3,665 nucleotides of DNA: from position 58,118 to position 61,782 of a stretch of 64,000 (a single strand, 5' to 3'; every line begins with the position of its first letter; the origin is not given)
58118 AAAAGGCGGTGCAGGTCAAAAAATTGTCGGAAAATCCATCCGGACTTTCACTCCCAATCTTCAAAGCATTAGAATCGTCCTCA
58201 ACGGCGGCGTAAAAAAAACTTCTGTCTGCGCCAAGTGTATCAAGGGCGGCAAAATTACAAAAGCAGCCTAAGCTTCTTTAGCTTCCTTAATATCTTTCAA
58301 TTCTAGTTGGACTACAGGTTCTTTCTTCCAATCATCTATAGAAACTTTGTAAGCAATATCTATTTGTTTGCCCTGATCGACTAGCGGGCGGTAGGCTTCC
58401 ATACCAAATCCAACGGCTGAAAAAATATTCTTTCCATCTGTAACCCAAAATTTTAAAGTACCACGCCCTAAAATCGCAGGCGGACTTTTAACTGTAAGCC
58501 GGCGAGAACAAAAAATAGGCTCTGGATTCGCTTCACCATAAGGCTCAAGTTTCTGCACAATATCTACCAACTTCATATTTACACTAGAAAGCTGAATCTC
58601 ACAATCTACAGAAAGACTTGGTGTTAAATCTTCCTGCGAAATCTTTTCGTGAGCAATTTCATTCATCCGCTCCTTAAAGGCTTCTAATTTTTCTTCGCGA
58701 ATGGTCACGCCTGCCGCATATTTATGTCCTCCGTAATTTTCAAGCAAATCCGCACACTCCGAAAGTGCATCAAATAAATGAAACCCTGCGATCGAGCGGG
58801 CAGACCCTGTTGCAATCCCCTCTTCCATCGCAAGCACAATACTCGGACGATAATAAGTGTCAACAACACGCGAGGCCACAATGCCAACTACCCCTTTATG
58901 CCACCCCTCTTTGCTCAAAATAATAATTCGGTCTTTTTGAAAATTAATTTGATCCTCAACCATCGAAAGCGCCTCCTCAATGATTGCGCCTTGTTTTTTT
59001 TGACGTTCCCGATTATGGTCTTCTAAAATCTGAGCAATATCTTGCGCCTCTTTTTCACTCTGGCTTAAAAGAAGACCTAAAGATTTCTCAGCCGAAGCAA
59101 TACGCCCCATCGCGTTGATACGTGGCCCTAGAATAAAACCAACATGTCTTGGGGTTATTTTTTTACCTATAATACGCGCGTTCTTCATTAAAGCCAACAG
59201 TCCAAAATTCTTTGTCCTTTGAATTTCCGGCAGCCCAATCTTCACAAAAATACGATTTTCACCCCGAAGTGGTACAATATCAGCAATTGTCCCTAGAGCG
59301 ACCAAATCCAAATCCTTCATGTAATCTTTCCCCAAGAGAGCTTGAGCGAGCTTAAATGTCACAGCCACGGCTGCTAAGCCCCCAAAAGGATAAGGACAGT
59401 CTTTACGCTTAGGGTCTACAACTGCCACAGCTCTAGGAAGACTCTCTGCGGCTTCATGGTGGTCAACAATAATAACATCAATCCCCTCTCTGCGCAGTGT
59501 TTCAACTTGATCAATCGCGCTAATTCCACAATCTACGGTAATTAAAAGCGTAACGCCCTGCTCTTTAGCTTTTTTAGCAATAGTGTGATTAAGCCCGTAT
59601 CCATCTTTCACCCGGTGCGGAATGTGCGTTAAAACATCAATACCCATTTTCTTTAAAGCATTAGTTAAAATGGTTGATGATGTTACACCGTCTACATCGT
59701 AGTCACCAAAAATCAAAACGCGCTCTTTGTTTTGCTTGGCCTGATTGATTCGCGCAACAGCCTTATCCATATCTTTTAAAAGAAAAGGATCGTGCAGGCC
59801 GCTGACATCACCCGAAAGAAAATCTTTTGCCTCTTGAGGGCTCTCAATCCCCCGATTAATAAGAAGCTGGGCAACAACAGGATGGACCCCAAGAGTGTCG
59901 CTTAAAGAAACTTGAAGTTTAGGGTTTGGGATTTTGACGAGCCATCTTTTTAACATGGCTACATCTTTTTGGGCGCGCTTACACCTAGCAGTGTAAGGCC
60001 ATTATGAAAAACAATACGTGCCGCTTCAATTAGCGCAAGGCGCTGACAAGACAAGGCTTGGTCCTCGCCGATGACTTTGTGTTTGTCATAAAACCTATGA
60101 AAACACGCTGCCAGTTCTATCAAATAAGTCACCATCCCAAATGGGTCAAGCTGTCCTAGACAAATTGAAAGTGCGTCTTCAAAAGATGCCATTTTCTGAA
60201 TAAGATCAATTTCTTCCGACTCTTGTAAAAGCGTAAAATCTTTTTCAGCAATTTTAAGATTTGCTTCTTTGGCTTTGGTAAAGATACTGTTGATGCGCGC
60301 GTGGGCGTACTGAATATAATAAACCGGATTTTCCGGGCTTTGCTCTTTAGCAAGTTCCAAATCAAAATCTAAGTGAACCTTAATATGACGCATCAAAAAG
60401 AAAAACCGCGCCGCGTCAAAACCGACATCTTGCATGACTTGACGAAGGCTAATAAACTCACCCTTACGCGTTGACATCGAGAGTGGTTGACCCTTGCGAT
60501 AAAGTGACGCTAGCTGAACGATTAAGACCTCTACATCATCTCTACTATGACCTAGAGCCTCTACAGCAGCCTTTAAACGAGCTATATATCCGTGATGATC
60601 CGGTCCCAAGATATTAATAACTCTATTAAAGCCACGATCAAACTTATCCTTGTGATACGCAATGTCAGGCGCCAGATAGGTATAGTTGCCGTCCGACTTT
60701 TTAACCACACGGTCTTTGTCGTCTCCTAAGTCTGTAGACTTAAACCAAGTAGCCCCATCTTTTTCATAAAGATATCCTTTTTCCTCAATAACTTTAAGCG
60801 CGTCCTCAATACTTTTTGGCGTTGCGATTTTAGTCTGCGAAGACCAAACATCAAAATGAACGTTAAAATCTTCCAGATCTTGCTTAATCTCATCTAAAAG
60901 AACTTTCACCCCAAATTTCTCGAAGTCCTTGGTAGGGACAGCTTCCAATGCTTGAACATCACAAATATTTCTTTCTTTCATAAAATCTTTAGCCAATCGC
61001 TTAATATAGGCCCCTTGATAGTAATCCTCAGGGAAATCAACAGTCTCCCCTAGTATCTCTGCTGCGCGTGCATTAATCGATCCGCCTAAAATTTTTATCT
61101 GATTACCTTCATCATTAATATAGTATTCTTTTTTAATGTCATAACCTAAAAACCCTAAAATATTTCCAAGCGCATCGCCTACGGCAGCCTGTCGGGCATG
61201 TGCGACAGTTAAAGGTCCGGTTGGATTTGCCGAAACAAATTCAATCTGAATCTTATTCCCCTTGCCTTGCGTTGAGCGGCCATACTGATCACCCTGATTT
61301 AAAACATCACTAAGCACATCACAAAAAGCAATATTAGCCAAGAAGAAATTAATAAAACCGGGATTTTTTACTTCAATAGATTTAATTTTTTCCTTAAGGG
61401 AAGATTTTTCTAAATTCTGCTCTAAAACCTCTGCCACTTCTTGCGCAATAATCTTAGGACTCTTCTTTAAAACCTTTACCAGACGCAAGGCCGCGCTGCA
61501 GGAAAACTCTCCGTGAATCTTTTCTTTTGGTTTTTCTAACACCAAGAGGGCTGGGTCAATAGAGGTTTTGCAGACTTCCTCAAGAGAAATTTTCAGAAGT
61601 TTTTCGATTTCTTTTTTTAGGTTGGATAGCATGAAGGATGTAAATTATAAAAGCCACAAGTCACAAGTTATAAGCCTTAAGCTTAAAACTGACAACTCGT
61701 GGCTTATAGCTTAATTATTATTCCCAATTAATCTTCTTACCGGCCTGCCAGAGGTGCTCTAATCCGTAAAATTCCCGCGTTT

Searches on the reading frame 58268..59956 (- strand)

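Call 41: search_protein_families(library=pfam, proteins=[window:58268-59956:-], max_evalue=0.00001)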
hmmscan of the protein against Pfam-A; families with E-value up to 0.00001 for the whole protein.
window:58268-59956:- (562 aa): 3 families
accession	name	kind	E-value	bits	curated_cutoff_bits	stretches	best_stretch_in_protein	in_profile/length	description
PF01368.27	DHH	-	7.3e-26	91.3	28.1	1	79-223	1-125/125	DHH family, N-terminal domain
PF17768.7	RecJ_OB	-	3.8e-25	88.5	27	1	450-555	1-107/107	RecJ OB domain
PF02272.25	DHHA1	-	1.3e-17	64.6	25.9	1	343-436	3-101/102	DHHA1 domain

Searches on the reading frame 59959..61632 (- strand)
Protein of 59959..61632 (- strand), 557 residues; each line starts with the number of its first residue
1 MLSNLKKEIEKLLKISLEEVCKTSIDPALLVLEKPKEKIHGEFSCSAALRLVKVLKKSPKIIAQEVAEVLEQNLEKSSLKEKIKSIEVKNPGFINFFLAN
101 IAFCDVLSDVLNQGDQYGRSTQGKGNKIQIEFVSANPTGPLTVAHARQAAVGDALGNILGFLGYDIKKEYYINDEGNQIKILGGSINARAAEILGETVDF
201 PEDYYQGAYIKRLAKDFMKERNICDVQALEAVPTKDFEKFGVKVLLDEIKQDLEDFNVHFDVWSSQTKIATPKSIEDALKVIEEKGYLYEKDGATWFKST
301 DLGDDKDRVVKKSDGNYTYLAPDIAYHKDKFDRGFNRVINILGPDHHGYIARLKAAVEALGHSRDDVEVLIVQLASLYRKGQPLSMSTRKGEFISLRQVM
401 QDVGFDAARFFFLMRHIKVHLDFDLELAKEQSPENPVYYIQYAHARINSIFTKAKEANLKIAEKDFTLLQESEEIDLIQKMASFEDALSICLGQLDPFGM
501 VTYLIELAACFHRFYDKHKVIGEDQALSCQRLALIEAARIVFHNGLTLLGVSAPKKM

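Call 41: search_protein_families(library=pfam, proteins=[window:59959-61632:-], max_evalue=0.00001)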
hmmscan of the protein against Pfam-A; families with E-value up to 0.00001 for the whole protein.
window:59959-61632:- (557 aa): 3 families
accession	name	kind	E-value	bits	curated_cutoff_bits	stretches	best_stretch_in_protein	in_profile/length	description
PF05746.21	DALR_1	-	3.1e-34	118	22.3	1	440-557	1-117/117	DALR anticodon binding domain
PF00750.26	tRNA-synt_1d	-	6.4e-27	94.9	23.3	1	107-402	2-297/349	tRNA synthetases class I (R), catalytic domain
PF03485.21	Arg_tRNA_synt_N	-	7.8e-18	65.3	21.5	1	8-98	2-85/85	Arginyl tRNA synthetase N terminal domain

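Call 42: find_homologous_proteins(query=window:59959-61632:-, max_evalue=1e-50)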
Query window:59959-61632:- (557 aa): 8000 proteins with E <= 1e-50 among 8000 candidates; the best 120 are listed.
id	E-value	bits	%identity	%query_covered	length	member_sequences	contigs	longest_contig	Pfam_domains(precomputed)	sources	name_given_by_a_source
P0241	0.0e+0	1241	100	100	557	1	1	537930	PF09334.18,PF05746.22,PF00750.26,PF03485.22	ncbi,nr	ncbi:MAG: arginine--tRNA ligase [Candidatus Aceula meridiana]|nr:arginine--tRNA ligase [Candidatus A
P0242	0.0e+0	1050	83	100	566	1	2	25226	PF05746.22,PF00750.26,PF03485.22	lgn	-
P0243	7.2e-256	868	69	100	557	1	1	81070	PF09334.18,PF05746.22,PF00750.26,PF03485.22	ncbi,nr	ncbi:MAG: arginine--tRNA ligase [Candidatus Omnitrophica bacterium]|nr:arginine--tRNA ligase [Candid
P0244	3.1e-254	863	69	100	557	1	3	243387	PF09334.18,PF05746.22,PF00750.26,PF03485.22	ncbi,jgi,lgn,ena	-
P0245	9.3e-251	851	69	100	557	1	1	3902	PF09334.18,PF05746.22,PF00750.26,PF03485.22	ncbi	-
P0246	2.9e-250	850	67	100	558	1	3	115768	PF05746.22,PF00750.26,PF03485.22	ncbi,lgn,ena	-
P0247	3.3e-250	849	67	100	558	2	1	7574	PF05746.22,PF00750.26,PF03485.22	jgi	-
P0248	2.8e-245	833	68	100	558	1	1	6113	PF05746.22,PF00750.26,PF03485.22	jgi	jgi:arginyl-tRNA synthetase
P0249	7.7e-241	819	66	100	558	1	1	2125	PF05746.22,PF00750.26,PF03485.22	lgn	-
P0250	5.8e-240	816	65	100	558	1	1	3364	PF09334.18,PF05746.22,PF00750.26,PF03485.22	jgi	-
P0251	1.2e-239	815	65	100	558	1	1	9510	PF05746.22,PF00750.26,PF03485.22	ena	-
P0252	6.5e-239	812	65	100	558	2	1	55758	PF05746.22,PF00750.26,PF03485.22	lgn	-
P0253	1.4e-237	808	65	100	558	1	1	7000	PF05746.22,PF00750.26,PF03485.22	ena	-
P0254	2.4e-237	807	65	100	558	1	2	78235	PF05746.22,PF00750.26,PF03485.22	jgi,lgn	-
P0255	3.3e-236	803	64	100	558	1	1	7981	PF05746.22,PF00750.26,PF03485.22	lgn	-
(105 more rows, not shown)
